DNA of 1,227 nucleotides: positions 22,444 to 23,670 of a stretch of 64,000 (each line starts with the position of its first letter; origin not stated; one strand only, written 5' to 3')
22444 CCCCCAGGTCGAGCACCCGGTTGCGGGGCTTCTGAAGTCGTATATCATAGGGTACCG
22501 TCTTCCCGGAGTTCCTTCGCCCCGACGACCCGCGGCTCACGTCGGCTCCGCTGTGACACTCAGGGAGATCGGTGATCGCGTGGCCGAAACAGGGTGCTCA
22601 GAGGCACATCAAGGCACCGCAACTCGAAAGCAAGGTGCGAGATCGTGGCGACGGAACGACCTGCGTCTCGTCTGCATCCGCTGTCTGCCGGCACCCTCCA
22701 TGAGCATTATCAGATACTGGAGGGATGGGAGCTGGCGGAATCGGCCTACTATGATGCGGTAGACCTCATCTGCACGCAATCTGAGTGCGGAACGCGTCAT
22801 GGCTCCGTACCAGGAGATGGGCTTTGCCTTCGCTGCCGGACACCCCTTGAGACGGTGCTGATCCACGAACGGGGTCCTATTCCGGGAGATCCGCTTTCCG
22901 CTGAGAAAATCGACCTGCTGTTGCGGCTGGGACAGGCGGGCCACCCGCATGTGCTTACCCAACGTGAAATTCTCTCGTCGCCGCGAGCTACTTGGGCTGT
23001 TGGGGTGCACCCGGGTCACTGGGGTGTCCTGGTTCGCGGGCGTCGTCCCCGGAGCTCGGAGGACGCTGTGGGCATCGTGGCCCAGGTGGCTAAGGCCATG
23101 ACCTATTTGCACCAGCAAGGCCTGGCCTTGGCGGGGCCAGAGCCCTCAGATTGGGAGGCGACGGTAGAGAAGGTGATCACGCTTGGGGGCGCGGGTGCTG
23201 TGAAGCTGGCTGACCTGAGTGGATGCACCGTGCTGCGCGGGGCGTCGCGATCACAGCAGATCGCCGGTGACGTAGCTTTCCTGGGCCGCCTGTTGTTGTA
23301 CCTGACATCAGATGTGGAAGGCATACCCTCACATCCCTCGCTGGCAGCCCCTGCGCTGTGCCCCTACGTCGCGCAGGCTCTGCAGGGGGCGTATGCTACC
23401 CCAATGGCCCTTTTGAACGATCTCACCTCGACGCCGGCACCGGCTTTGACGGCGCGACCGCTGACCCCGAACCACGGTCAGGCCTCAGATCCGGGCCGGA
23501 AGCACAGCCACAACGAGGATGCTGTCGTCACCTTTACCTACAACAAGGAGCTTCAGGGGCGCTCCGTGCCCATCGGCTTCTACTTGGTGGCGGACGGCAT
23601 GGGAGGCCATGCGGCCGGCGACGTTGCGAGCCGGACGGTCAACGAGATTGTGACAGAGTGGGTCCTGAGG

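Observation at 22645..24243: Zinc-ribbon pseudokinase fused to an intact PP2C phosphatase (first of two paralogs)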

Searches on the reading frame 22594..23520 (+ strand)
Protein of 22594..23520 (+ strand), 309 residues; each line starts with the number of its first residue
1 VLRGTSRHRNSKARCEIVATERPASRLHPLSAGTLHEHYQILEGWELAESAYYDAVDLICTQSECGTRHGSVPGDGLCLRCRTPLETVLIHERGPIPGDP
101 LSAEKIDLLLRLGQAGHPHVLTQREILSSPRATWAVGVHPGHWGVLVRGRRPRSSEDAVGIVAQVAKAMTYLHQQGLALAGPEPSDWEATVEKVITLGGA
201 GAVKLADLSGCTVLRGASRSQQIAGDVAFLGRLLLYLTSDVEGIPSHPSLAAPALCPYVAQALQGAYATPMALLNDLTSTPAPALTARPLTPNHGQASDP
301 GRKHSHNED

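Call 9: search_solved_structures(query=window:22594-23520:+, max_evalue=10, show_alignments=3)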
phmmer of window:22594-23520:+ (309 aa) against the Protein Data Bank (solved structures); distinct sequences matched with E-value up to 10: 19.
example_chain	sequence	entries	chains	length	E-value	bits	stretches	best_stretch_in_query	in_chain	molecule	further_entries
7mxj_A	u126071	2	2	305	0.0095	18.5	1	157-258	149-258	Serine/threonine protein kinases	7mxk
8xey_A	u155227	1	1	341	0.02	17.4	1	99-186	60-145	Ribosomal protein S6 kinase alpha-3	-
2qr7_A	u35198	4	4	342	0.02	17.4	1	99-186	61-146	Ribosomal protein S6 kinase alpha-3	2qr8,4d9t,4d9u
4jg6_A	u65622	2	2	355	0.022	17.3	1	99-186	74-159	Ribosomal protein S6 kinase alpha-3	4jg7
5o1s_A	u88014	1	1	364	0.023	17.2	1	99-186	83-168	Ribosomal protein S6 kinase alpha-3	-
4jg8_A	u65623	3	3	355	0.025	17.1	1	99-186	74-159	Ribosomal protein S6 kinase alpha-3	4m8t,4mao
2wnt_A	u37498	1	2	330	0.032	16.7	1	99-186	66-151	RIBOSOMAL PROTEIN S6 KINASE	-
4nif_A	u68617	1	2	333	0.037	16.5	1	100-186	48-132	Ribosomal protein S6 kinase alpha-1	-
8wf4_A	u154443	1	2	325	0.039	16.5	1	100-186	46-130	Ribosomal protein S6 kinase alpha-1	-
7mxb_A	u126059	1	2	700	0.042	16.4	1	158-258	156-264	Serine/threonine protein kinases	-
3rny_A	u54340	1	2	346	0.043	16.3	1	100-186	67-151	Ribosomal protein S6 kinase alpha-1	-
3dfa_A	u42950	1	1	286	0.34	13.4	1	107-179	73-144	Calcium-dependent protein kinase cgd3_920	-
2wei_A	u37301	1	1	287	0.34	13.4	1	107-179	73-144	CALMODULIN-DOMAIN PROTEIN KINASE 1, PUTATIVE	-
2w4o_A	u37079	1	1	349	0.5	12.8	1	105-184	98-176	CALCIUM/CALMODULIN-DEPENDENT PROTEIN KINASE TYPE IV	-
4x7h_A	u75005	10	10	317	0.74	12.3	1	158-207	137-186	Eukaryotic translation initiation factor 2-alpha kinase 3,Eukaryotic translation initiatio | Eukaryotic translation initiation factor 2-alpha kinase 3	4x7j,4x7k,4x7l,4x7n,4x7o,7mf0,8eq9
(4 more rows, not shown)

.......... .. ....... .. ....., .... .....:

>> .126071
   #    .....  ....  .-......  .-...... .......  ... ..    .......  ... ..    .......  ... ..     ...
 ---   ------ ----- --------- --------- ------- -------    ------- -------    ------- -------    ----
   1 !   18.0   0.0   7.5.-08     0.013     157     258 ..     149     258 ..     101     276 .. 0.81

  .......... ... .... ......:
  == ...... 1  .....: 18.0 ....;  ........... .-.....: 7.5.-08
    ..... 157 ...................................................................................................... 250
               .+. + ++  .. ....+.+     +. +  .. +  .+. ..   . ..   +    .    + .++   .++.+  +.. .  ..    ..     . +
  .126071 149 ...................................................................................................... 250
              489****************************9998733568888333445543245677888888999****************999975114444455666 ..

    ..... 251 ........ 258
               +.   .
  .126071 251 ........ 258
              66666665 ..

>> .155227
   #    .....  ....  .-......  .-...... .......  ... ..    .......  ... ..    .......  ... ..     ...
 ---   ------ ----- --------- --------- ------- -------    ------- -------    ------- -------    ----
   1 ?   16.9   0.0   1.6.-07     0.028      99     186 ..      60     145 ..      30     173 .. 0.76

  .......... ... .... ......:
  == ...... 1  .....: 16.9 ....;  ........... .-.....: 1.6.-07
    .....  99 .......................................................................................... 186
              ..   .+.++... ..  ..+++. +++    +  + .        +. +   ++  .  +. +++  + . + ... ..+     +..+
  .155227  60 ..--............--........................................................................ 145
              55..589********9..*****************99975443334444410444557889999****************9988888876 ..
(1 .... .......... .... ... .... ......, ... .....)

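Call 10: find_homologous_proteins(query=window:22645-23493:+, max_evalue=0.001)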
Query window:22645-23493:+ (283 aa): 3 proteins with E <= 0.001 among 5202 candidates.
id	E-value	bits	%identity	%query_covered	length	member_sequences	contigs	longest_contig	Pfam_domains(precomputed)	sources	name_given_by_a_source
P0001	1.6e-72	262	92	50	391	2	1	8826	PF13672.12,PF00481.27,PF07228.18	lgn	-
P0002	2.8e-62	229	50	75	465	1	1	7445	PF13672.12,PF00481.27,PF07228.18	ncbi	ncbi:MAG: protein phosphatase 2C domain-containing protein [Anaerolineae bacterium]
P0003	2.2e-50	190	43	96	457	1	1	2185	PF13672.12,PF00481.27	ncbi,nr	ncbi:MAG: protein phosphatase 2C domain-containing protein, partial [Chloroflexota bacterium]|nr:pro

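Call 14: search_solved_structures(query=A1, max_evalue=10, show_alignments=3)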
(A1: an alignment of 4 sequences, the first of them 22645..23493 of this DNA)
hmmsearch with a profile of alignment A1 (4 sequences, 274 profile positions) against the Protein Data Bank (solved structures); distinct sequences matched with E-value up to 10: 78 (the best 60 are shown).
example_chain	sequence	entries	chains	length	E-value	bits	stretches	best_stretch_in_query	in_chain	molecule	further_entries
2ac5_A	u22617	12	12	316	0.01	18.2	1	79-159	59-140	MAP kinase-interacting serine/threonine kinase 2 | MAP kinase-interacting serine/threonine-protein kinase 2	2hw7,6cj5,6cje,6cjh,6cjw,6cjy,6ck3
8xfm_A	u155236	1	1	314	0.012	17.9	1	79-157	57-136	MAP kinase-interacting serine/threonine-protein kinase 2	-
2ac3_A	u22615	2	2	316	0.012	17.9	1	79-157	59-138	MAP kinase-interacting serine/threonine kinase 2 | MAP kinase-interacting serine/threonine-protein kinase 2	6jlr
2wla_A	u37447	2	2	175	0.028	16.7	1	143-216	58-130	DPS-LIKE PEROXIDE RESISTANCE PROTEIN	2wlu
8vf6_A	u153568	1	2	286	0.031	16.6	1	87-155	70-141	Serine/threonine-protein kinase 33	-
9y9n_A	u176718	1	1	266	0.035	16.4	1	82-182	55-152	Serine/threonine-protein kinase PLK4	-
2xgw_A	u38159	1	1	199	0.036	16.4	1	143-216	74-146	PEROXIDE RESISTANCE PROTEIN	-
4jxf_A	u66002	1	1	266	0.036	16.4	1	82-182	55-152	Serine/threonine-protein kinase PLK4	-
3cok_A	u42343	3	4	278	0.039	16.2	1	82-182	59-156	Serine/threonine-protein kinase PLK4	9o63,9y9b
4yur_A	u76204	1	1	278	0.039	16.2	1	82-182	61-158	Serine/threonine-protein kinase PLK4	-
3dfa_A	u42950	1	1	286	0.048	15.9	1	64-154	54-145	Calcium-dependent protein kinase cgd3_920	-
2wei_A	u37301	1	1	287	0.048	15.9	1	64-154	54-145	CALMODULIN-DOMAIN PROTEIN KINASE 1, PUTATIVE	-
4jg8_A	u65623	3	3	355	0.06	15.6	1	78-160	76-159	Ribosomal protein S6 kinase alpha-3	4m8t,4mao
1wyy_A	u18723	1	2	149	0.08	15.2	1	154-190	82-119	E2 Glycoprotein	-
3dxn_A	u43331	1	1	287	0.096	15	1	65-152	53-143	Calmodulin-like domain protein kinase isoform 3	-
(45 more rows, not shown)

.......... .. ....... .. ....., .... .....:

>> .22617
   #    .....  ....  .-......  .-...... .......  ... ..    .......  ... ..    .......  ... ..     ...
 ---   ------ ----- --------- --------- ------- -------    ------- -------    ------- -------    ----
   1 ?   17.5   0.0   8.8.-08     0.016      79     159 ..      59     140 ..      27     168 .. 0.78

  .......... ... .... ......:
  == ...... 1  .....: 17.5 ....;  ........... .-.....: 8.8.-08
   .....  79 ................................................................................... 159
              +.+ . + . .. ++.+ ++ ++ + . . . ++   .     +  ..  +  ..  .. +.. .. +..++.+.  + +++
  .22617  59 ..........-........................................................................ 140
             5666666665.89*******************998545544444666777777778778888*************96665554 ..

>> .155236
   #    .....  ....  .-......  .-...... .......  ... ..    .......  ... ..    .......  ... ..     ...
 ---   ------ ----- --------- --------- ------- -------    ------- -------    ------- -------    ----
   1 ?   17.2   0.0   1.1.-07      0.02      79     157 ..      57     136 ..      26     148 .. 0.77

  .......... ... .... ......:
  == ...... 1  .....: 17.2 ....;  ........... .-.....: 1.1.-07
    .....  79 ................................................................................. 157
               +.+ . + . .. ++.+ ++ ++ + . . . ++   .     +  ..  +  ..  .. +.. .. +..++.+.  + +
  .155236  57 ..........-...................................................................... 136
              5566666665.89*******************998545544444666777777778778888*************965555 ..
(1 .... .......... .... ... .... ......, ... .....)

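Call 20: search_protein_representatives(alignment_id=A1)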
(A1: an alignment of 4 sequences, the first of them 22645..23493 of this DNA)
Query: 4 sequences, 274 profile positions. Proteins with E-value up to 0.001 (for the whole library): 192; up to 1e-10: 54; up to 1e-30: 9. The best 150 are listed.
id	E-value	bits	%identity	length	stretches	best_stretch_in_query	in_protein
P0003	8.2e-129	444.9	-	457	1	2-274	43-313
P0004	8.2e-91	320.3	-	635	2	5-274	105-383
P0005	6.8e-58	212.3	-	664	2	4-273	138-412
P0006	2.3e-56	207.3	-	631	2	6-274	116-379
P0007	1.9e-53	197.7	-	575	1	11-274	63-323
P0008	2.7e-52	193.9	-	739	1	16-274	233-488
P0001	5.0e-51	189.8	-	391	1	133-274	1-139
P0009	2.4e-41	158.0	-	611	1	14-273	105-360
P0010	3.0e-32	128.2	-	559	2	22-272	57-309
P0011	8.2e-29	116.9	-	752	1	3-246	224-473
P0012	1.4e-27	112.9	-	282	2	3-112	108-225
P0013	1.1e-26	109.9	-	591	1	2-249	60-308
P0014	1.5e-26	109.5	-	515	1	11-257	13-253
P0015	9.6e-26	106.8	-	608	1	2-273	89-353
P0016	1.2e-25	106.5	-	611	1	19-272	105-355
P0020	6.1e-21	91.1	-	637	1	17-272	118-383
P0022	3.3e-20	88.7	-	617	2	5-243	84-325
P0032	6.7e-15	71.3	-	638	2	5-272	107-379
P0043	1.9e-13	66.5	-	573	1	5-261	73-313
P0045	6.8e-13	64.7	-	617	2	5-260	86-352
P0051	6.5e-12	61.5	-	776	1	3-242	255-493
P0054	1.9e-11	59.9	-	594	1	5-239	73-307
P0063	3.0e-09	52.7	-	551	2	59-262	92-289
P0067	9.0e-09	51.2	-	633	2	28-258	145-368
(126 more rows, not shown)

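Call 27: search_protein_families(library=pfam, alignment_id=A4, max_evalue=0.001)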
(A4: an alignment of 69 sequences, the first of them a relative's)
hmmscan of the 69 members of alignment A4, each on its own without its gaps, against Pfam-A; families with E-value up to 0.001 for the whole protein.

A. member 1, P0078 (1044 aa): 3 families
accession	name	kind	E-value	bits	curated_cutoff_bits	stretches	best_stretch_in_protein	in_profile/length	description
PF00069.31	Pkinase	-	6.9e-38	131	31.7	2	612-817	1-209/263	Protein kinase domain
PF07714.23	PK_Tyr_Ser-Thr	-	7.8e-30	104.5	23.1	2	615-753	4-144/258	Protein tyrosine and serine/threonine kinase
PF06293.20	Kdo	-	0.00053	19.9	21.3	0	329-398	85-155/207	Lipopolysaccharide kinase (Kdo/WaaP) family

B. families by the number of members that match (of 69 scanned): 49 families (the first 25 are shown)
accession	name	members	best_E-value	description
PF13672.11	PP2C_2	33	5.2e-19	Protein phosphatase 2C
PF00481.26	PP2C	32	4.9e-23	Protein phosphatase 2C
PF00069.31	Pkinase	30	5.3e-208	Protein kinase domain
PF07228.17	SpoIIE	29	9.6e-11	Stage II sporulation protein E (SpoIIE)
PF07714.23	PK_Tyr_Ser-Thr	28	2.7e-118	Protein tyrosine and serine/threonine kinase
PF13240.11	Zn_Ribbon_1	21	1.7e-17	zinc-ribbon domain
PF12773.13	DZR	17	8.3e-22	Double zinc ribbon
PF13248.11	Zn_ribbon_3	17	4.1e-13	zinc-ribbon domain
PF03109.22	ABC1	16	9.9e-15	ABC1 atypical kinase-like domain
PF01636.29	APH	13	1.1e-11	Phosphotransferase enzyme family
PF06293.20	Kdo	11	7.4e-11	Lipopolysaccharide kinase (Kdo/WaaP) family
PF24463.1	DUF7577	9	8.6e-13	Domain of unknown function (DUF7577)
PF18912.6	DZR_2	7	1.8e-06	Double zinc ribbon domain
PF14531.12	Kinase-like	6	4e-22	Kinase-like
PF01163.29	RIO1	4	1.2e-07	RIO domain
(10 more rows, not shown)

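Call 51: find_related_loci(query=A1, collection=genome_contigs, flank=10000)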
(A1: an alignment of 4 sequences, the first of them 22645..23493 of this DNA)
Query A1 (283 aa) in genome_contigs; peptide patterns used: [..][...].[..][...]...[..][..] (x = any residue, [..] = any of these).
85 stretches matched a pattern; 3 encode a relative of the query (tblastn E <= 1e-3); 3 distinct loci.
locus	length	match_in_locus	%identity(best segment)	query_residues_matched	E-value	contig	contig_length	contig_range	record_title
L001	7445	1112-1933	50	10-283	9e-91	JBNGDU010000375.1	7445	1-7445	MAG: Anaerolineae bacterium isolate E05-043 bin23.fa-375, whole genome shotgun sequence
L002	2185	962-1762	43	13-283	2e-58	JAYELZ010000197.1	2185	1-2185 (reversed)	MAG: Chloroflexota bacterium isolate MAG094 MAG094_197, whole genome shotgun sequence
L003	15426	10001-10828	37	9-283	1e-44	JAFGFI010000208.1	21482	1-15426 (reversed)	MAG: Anaerolineae bacterium isolate Zod_Metabat.1307 k87_5968438, whole genome shotgun sequence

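Call 52: predict_structure(alignment_id=A5)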
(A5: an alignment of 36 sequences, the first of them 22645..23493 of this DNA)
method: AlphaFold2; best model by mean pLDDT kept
length: 283 residues; sequences in the alignment: 36
mean_pLDDT: 91.1   pTM: 0.88
mean pLDDT of the five models: 91.1, 90.3, 90.2, 89.7, 89.8
residues with pLDDT >= 90: 219; 70-90: 37; 50-70: 26; < 50: 1
segments of 3 or more residues with pLDDT < 50: none
pLDDT, mean of each block of 10 residues (from residue 1): 63 96 97 97 98 98 98 93 92 98 98 96 95 86 97 98 88 96 92 93 96 96 84 94 97 98 71 58 56
secondary structure, 60 per line:
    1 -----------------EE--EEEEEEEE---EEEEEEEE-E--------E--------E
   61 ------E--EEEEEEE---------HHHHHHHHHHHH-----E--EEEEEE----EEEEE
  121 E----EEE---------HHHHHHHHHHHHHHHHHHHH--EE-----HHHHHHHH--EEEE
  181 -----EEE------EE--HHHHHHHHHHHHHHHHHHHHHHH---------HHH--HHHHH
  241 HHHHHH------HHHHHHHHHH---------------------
elements in order: E22-29 E33-40 E70-76 H86-97 E106-111 E116-121 E126-128 H138-157 H167-174 E177-180 E186-188 H199-221 H236-246 H253-262

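Call 56: search_protein_families(library=pfam, proteins=[L003:11-2776:+, L003:2698-4377:+, L003:4393-5526:+, L003:5539-8100:+, L003:8113-9804:+, L003:9812-11578:+, L003:11578-12042:+, L003:12113-13735:+, L003:13671-15332:+], max_evalue=0.0001)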
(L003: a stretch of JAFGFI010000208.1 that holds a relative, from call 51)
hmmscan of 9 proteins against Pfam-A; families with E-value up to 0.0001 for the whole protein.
L003:11-2776:+ (921 aa): 6 families
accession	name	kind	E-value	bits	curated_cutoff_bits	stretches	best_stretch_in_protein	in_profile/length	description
PF00498.31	FHA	-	2e-42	143.9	20.7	2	169-232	2-67/67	FHA domain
PF00005.33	ABC_tran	-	3.5e-30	105.8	25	1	273-419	1-137/137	ABC transporter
PF16697.10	Yop-YscD_cpl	-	3.5e-25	88.5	33.2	2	165-236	16-88/94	Inner membrane component of T3SS, cytoplasmic domain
PF01061.29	ABC2_membrane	-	8.9e-13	48.7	26.9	1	551-782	1-206/211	ABC-2 type transporter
PF13304.12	AAA_21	-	9.2e-13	49.4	27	1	365-448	187-298/304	AAA domain, putative AbiEii toxin, Type IV TA system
PF13240.11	Zn_Ribbon_1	-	1.4e-05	25.2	25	1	9-30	1-21/23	zinc-ribbon domain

L003:2698-4377:+ (559 aa): 3 families
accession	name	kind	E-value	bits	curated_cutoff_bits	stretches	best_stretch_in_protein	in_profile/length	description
PF00884.28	Sulfatase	-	1.6e-40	139.8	25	1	33-403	1-301/301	Sulfatase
PF01663.27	Phosphodiest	-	1.5e-13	51.5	23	1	35-346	1-220/342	Type I phosphodiesterase / nucleotide pyrophosphatase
PF16347.10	SGSH_C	-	4.6e-07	30.6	29.3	0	472-521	96-149/154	N-sulphoglucosamine sulphohydrolase, C-terminal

L003:4393-5526:+ (377 aa): 2 families
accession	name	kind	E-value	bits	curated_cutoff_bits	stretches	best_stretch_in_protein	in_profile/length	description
PF13469.12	Sulfotransfer_3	-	1.2e-35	124.1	27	1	75-324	1-215/216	Sulfotransferase family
PF00685.33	Sulfotransfer_1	-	7e-11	42.4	22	1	75-321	3-182/255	Sulfotransferase domain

L003:5539-8100:+ (853 aa): 4 families
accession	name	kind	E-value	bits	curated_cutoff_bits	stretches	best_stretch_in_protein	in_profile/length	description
PF00069.31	Pkinase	-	2.4e-48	165.2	31.7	1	13-220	1-197/263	Protein kinase domain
PF07714.23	PK_Tyr_Ser-Thr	-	6.5e-28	98.2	23.1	1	15-220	3-204/258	Protein tyrosine and serine/threonine kinase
PF01636.29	APH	-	9.3e-07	29.3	23.2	0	134-167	168-202/239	Phosphotransferase enzyme family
PF03109.22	ABC1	-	1.5e-06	28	22.9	1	89-169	142-221/244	ABC1 atypical kinase-like domain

L003:8113-9804:+ (563 aa): 9 families
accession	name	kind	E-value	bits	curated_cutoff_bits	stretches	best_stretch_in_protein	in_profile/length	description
PF00069.31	Pkinase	-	2.7e-48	165.1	31.7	1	128-330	4-196/263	Protein kinase domain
PF07714.23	PK_Tyr_Ser-Thr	-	1.6e-30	106.7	23.1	1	129-327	5-200/258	Protein tyrosine and serine/threonine kinase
PF13240.11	Zn_Ribbon_1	-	2.8e-18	65.5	25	3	31-52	2-23/23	zinc-ribbon domain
PF12773.13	DZR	-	3.8e-18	65.8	27.3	2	4-49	1-45/45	Double zinc ribbon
PF24463.1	DUF7577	-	4.1e-13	49.1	28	1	62-86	3-27/27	Domain of unknown function (DUF7577)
PF13248.11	Zn_ribbon_3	-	6.6e-12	44.9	27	0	62-84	3-25/26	zinc-ribbon domain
PF03109.22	ABC1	-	3.3e-07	30.2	22.9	1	183-292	123-228/244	ABC1 atypical kinase-like domain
PF01636.29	APH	-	1.2e-06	28.9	23.2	0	139-247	13-110/239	Phosphotransferase enzyme family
PF24460.1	DUF7575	-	6.4e-05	22.7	28.5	0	62-85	4-27/28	Domain of unknown function (DUF7575)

L003:9812-11578:+ (588 aa): 3 families
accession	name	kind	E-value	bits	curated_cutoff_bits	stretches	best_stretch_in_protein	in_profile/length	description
PF00481.26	PP2C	-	2.6e-17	63.8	20.3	2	357-484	25-141/255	Protein phosphatase 2C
PF13672.11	PP2C_2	-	2.4e-11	44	24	1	344-548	10-181/209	Protein phosphatase 2C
PF07228.17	SpoIIE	-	4.1e-10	40.3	25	1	406-587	27-191/192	Stage II sporulation protein E (SpoIIE)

L003:11578-12042:+ (154 aa): 0 families

L003:12113-13735:+ (540 aa): 4 families
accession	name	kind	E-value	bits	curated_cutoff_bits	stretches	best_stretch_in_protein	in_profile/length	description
PF00069.31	Pkinase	-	1.7e-45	155.9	31.7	1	12-222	1-200/263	Protein kinase domain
PF07714.23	PK_Tyr_Ser-Thr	-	1e-24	87.7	23.1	1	16-221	5-207/258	Protein tyrosine and serine/threonine kinase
PF01636.29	APH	-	1.5e-05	25.3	23.2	0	124-166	155-202/239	Phosphotransferase enzyme family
PF03109.22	ABC1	-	3.2e-05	23.7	22.9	1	89-165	143-218/244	ABC1 atypical kinase-like domain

L003:13671-15332:+ (553 aa): 1 family
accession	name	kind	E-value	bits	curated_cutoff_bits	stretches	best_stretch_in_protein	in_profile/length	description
PF01433.26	Peptidase_M1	-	7e-17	62.2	27.7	1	352-549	3-216/218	Peptidase family M1 domain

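Call 57: search_protein_families(library=pfam, proteins=[L001:13-603:+, L001:725-2683:+, L001:2748-3236:+, L001:3238-5265:+, L001:5373-6746:+], max_evalue=0.0001)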
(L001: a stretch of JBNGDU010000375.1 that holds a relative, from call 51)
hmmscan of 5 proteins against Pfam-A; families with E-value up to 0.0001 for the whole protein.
L001:13-603:+ (196 aa): 0 families

L001:725-2683:+ (652 aa): 5 families
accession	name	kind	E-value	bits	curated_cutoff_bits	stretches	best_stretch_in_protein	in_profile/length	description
PF00481.26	PP2C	-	4.2e-18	66.4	20.3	2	419-548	23-141/255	Protein phosphatase 2C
PF13672.11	PP2C_2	-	1.3e-13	51.4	24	1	406-613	8-182/209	Protein phosphatase 2C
PF07228.17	SpoIIE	-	2.3e-09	37.9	25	1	557-651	92-191/192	Stage II sporulation protein E (SpoIIE)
PF13240.11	Zn_Ribbon_1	-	1.2e-07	31.7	25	1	8-29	2-23/23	zinc-ribbon domain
PF12773.13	DZR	-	6e-05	23.6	27.3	0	8-29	1-22/45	Double zinc ribbon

L001:2748-3236:+ (162 aa): 0 families

L001:3238-5265:+ (675 aa): 6 families
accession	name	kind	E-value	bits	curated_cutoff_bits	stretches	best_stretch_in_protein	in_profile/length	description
PF00069.31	Pkinase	-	4.3e-46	157.9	31.7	1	12-221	1-199/263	Protein kinase domain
PF07676.18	PD40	-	1.3e-30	105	20.9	3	541-565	13-38/38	WD40-like Beta Propeller Repeat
PF07714.23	PK_Tyr_Ser-Thr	-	1.6e-22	80.5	23.1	1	16-226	5-212/258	Protein tyrosine and serine/threonine kinase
PF25460.1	Beta-prop_Aladin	-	1.1e-06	28.5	171.1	0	543-613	117-186/340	Aladin seven-bladed propeller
PF01636.29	APH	-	6.2e-06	26.6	23.2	0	120-166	149-198/239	Phosphotransferase enzyme family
PF00930.27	DPPIV_N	-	4.7e-05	22.7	22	0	560-598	22-60/354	Dipeptidyl peptidase IV (DPP IV) N-terminal region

L001:5373-6746:+ (457 aa): 2 families
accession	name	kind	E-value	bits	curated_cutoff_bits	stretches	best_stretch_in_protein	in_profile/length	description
PF01476.26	LysM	-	5.7e-11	42.6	20.9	1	73-116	1-43/43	LysM domain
PF23473.1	LysM3_LYK4_5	-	1.5e-05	25.4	29.3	1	71-109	3-40/48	LYK4/5 LysM3 domain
